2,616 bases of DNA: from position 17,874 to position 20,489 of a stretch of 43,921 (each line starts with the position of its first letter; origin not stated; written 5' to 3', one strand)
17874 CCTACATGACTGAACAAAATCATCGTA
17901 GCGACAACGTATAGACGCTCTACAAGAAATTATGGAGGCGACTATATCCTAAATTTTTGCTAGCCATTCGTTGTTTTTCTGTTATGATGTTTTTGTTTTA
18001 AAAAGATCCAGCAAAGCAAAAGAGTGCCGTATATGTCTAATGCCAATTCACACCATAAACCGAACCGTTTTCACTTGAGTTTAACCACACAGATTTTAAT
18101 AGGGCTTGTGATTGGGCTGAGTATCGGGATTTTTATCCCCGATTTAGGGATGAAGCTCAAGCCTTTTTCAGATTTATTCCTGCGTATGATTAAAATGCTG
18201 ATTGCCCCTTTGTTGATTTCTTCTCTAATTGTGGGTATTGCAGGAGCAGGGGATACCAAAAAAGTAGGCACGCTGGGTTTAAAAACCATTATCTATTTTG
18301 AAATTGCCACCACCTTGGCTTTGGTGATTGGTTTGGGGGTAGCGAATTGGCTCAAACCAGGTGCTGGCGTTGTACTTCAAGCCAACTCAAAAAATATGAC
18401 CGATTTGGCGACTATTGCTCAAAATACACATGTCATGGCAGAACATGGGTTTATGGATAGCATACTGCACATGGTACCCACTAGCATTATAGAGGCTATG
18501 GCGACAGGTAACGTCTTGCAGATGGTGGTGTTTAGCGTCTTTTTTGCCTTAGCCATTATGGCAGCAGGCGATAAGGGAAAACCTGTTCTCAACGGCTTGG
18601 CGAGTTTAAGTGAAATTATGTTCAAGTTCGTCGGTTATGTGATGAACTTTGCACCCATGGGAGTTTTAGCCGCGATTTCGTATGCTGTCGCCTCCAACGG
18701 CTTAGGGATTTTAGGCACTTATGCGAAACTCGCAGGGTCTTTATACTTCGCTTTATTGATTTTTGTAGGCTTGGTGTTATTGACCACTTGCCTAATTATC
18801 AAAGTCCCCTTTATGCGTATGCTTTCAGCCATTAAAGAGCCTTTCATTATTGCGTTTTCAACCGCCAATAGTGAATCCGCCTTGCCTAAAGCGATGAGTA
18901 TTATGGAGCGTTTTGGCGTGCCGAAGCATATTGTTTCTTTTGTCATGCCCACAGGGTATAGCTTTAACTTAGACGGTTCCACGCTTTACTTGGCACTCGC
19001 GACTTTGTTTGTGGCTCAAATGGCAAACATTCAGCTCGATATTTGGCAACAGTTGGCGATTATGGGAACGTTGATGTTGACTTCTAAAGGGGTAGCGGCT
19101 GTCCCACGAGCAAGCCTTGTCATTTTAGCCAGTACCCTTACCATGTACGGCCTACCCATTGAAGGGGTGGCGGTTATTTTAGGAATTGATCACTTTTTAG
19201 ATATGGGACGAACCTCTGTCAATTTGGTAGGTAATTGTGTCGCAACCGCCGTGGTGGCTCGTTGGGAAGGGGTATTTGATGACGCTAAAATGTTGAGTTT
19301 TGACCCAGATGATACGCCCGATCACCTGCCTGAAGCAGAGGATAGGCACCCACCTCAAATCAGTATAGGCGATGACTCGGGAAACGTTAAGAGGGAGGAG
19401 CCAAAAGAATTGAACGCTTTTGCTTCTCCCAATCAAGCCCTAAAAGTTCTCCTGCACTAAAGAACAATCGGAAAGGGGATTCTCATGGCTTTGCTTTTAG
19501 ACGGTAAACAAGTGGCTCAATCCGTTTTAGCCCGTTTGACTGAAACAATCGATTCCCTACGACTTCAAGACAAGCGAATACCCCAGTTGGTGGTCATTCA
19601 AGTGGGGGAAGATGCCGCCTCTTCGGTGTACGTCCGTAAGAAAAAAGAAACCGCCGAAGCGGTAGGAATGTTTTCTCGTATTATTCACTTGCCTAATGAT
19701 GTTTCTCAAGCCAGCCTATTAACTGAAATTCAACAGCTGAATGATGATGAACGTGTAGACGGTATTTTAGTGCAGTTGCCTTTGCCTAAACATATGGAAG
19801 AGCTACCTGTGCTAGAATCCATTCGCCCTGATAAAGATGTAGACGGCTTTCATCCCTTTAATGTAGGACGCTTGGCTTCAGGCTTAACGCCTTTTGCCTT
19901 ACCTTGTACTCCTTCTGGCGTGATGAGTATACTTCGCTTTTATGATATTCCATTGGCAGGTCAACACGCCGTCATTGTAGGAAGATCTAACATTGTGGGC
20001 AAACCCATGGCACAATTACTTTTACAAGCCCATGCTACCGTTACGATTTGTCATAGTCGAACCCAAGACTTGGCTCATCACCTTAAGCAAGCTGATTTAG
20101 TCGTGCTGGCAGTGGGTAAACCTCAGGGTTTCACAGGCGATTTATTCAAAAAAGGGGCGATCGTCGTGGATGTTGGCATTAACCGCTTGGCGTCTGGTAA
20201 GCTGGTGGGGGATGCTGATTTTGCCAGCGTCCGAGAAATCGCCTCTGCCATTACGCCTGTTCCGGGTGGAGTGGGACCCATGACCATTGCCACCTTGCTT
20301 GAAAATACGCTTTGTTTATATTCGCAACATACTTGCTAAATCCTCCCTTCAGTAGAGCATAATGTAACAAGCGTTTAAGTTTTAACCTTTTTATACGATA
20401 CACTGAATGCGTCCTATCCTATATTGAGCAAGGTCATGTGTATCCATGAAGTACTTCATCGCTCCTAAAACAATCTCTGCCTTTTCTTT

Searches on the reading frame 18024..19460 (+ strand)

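Call 57: search_protein_families(library=pfam, proteins=[window:18024-19460:+])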
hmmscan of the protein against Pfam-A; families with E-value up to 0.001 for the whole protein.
window:18024-19460:+ (478 aa): 1 family
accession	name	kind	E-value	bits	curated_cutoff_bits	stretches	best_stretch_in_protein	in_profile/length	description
PF00375.23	SDF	-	7.1e-115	384.6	27.9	1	20-414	1-387/387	Sodium:dicarboxylate symporter family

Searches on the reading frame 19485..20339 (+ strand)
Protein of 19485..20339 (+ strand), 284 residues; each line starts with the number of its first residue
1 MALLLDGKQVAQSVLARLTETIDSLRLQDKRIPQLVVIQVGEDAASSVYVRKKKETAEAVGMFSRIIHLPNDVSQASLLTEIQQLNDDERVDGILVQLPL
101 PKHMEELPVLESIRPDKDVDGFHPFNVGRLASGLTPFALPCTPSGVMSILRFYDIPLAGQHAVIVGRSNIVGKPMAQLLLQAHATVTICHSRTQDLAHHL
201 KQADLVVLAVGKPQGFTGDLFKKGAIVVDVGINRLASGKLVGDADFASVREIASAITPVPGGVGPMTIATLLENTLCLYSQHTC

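Call 88: search_protein_families(library=pfam, proteins=[window:19485-20339:+], max_evalue=0.01)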
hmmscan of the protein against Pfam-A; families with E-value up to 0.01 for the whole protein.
window:19485-20339:+ (284 aa): 2 families
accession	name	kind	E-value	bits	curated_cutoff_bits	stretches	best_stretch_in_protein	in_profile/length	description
PF02882.25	THF_DHG_CYH_C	-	1.6e-67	226.3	27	1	123-281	1-158/160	Tetrahydrofolate dehydrogenase/cyclohydrolase, NAD(P)-binding domain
PF00763.28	THF_DHG_CYH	-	6.3e-39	133.2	32.8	1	5-120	1-115/115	Tetrahydrofolate dehydrogenase/cyclohydrolase, catalytic domain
